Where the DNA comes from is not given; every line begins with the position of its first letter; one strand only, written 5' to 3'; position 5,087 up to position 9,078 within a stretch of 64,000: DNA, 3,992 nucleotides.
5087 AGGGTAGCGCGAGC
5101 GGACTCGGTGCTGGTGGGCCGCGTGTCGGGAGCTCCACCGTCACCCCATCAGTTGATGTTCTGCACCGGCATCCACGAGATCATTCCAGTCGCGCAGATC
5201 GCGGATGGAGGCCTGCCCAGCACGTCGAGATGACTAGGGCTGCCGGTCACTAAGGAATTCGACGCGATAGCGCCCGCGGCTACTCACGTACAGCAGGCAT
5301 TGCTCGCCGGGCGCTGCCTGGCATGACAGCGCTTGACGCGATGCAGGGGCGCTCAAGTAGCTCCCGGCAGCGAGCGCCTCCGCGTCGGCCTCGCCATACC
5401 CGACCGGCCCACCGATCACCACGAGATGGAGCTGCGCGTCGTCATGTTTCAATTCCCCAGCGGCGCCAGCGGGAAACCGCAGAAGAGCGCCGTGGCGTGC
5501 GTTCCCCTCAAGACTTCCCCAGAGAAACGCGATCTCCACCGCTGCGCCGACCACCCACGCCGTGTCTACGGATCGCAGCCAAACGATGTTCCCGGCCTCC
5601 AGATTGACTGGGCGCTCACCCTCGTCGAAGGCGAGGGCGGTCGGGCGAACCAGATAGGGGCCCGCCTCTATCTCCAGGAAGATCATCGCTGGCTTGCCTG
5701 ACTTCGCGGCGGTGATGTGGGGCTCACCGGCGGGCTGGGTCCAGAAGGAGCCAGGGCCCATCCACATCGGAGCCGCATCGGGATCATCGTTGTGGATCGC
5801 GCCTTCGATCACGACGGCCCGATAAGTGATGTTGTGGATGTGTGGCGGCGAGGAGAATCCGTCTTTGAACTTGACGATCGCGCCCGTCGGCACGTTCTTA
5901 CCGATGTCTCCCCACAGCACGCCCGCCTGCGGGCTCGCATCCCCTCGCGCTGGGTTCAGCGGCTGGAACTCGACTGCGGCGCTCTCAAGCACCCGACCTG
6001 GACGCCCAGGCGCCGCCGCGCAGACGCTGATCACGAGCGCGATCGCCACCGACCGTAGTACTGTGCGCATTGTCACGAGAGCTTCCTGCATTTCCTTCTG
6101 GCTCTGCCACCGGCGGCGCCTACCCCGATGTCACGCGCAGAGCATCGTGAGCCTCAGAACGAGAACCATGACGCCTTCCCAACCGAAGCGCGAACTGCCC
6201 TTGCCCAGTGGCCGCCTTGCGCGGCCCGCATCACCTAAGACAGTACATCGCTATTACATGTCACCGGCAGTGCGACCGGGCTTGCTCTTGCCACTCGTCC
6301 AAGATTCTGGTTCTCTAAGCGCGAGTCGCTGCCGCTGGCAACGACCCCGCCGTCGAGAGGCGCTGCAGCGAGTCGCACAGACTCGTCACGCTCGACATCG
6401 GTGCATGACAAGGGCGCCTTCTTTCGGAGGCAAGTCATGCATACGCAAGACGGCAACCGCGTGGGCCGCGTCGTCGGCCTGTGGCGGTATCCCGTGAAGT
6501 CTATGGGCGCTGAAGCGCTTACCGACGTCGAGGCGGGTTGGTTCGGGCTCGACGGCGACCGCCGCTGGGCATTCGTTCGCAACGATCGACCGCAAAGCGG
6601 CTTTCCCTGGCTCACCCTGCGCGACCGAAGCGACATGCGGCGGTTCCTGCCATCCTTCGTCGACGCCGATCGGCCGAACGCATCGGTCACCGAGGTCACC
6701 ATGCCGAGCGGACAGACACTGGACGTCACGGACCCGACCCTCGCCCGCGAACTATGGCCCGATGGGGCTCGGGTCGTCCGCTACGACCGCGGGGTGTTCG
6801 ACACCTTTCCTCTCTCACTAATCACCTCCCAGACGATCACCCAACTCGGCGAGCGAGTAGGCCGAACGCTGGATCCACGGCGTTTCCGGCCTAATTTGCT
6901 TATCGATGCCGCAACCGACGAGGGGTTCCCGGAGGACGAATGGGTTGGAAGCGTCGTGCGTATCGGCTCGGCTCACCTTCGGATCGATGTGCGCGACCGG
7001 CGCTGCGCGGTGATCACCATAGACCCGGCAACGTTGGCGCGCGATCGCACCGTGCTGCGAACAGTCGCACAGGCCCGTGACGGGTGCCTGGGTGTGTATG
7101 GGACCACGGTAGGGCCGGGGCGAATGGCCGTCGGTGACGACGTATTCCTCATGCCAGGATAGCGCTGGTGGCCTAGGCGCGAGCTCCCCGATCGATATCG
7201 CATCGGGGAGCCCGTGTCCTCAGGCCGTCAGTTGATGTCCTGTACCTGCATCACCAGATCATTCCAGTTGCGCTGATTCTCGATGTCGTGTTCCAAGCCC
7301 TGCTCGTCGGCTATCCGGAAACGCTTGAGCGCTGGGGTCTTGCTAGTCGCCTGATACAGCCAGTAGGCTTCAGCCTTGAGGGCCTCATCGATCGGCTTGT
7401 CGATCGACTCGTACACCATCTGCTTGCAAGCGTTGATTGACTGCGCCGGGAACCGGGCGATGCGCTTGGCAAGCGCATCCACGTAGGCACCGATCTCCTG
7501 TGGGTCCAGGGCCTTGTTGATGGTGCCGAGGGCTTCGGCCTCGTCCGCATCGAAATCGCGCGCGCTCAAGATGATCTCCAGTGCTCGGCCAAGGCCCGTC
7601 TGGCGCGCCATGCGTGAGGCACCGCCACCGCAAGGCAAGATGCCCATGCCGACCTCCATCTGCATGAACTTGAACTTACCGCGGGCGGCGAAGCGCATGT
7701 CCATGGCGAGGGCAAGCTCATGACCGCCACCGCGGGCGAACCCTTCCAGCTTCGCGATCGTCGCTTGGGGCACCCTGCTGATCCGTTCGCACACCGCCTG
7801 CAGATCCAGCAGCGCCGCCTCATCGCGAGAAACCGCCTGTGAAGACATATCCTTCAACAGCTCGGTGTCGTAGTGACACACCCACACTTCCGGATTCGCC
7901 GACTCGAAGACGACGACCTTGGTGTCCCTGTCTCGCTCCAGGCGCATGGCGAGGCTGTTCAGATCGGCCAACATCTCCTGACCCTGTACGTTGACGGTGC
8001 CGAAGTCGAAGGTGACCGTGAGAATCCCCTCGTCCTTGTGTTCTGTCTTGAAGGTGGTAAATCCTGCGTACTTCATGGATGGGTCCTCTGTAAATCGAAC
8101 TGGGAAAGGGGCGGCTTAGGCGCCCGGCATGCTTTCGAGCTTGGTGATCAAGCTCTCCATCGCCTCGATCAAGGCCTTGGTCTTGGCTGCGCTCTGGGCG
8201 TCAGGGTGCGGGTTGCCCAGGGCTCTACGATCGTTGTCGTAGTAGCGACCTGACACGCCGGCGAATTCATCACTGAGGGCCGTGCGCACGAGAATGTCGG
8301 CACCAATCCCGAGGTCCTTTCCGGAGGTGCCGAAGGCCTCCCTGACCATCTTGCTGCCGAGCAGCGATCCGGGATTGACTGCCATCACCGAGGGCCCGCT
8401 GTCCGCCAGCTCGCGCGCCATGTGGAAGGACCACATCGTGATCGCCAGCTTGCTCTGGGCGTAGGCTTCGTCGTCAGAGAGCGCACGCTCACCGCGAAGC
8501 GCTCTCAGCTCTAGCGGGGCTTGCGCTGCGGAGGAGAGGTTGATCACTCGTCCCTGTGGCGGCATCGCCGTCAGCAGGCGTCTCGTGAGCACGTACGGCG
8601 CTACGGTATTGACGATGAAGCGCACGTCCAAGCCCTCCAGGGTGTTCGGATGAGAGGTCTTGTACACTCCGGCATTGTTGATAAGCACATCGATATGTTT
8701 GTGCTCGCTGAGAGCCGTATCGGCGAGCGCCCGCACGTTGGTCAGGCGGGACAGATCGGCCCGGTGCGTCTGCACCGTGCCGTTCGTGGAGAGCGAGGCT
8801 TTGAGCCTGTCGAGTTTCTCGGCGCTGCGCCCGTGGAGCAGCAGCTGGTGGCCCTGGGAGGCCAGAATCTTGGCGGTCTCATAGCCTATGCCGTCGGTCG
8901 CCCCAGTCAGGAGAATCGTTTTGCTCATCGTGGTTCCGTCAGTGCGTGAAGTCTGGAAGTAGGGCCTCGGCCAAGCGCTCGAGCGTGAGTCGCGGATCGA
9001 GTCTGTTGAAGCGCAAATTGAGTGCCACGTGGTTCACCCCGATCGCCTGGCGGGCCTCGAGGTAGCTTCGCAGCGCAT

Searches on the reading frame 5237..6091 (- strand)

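Call 61: search_protein_families(library=pfam, proteins=[window:5237-6091:-], max_evalue=0.0001)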
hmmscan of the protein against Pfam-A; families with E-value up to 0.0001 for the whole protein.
window:5237-6091:- (285 aa): 3 families
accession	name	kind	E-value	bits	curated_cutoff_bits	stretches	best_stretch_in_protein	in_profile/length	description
PF14499.12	DUF4437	-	5.2e-68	229.3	24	1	37-277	5-249/250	Domain of unknown function (DUF4437)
PF12973.13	Cupin_7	-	1.2e-05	25.5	27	0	69-139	34-99/105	ChrR Cupin-like domain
PF07883.17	Cupin_2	-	3.9e-05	23.7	27.2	0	72-137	2-66/70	Cupin domain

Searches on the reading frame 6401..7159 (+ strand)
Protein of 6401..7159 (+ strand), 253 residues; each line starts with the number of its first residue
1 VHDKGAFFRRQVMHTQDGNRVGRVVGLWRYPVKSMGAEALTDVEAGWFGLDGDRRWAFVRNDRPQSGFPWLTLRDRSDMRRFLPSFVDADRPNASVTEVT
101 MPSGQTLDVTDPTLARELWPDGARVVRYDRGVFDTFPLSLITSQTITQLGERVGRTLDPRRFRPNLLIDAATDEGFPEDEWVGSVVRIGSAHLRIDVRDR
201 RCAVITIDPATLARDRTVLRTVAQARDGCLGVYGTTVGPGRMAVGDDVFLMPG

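Call 61: search_protein_families(library=pfam, proteins=[window:6401-7159:+], max_evalue=0.0001)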
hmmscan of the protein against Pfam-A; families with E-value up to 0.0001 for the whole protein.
window:6401-7159:+ (253 aa): 2 families
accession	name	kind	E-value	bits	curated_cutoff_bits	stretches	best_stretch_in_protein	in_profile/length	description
PF03473.23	MOSC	-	1.4e-16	61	22.7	1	134-248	8-119/120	MOSC domain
PF03476.21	MOSC_N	-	1.7e-07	31.5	25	1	22-62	2-43/119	MOSC N-terminal beta barrel domain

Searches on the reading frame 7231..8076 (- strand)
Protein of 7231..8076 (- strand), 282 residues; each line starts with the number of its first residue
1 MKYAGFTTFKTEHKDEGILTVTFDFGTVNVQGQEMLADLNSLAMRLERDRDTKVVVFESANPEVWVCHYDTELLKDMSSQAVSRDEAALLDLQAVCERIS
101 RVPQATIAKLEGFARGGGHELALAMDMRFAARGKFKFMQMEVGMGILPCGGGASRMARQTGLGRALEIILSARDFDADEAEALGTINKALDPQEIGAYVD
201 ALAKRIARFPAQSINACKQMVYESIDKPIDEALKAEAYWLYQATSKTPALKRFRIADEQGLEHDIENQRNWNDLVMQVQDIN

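Call 61: search_protein_families(library=pfam, proteins=[window:7231-8076:-], max_evalue=0.0001)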
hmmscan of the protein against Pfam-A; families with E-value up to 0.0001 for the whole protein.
window:7231-8076:- (282 aa): 2 families
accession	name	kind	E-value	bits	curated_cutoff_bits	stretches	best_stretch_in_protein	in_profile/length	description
PF00378.25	ECH_1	-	5.9e-28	98.3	27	1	15-246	3-230/251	Enoyl-CoA hydratase/isomerase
PF16113.10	ECH_2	-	2.8e-09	37.4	27.2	1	29-244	13-226/335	Enoyl-CoA hydratase/isomerase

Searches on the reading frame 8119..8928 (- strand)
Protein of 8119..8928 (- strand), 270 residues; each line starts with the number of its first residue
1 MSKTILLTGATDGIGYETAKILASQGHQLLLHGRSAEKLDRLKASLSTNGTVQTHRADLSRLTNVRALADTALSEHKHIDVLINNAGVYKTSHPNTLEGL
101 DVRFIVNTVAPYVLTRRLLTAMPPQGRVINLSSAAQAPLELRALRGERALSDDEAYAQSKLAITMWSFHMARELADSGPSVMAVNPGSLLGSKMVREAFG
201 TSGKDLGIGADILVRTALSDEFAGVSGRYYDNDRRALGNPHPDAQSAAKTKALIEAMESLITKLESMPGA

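Call 61: search_protein_families(library=pfam, proteins=[window:8119-8928:-], max_evalue=0.0001)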
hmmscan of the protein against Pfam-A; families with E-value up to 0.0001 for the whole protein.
window:8119-8928:- (270 aa): 4 families
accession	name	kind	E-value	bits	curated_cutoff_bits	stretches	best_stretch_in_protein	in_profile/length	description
PF00106.31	adh_short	-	1e-30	107.1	26.6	1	3-197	1-189/195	short chain dehydrogenase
PF13561.12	adh_short_C2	-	2e-21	77.1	27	1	9-188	1-175/236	Enoyl-(Acyl carrier protein) reductase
PF08659.16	KR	-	5.8e-09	36.5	22.6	1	4-123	2-123/180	KR domain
PF01370.27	Epimerase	-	8e-07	29.1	20.9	1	5-174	1-160/240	NAD dependent epimerase/dehydratase family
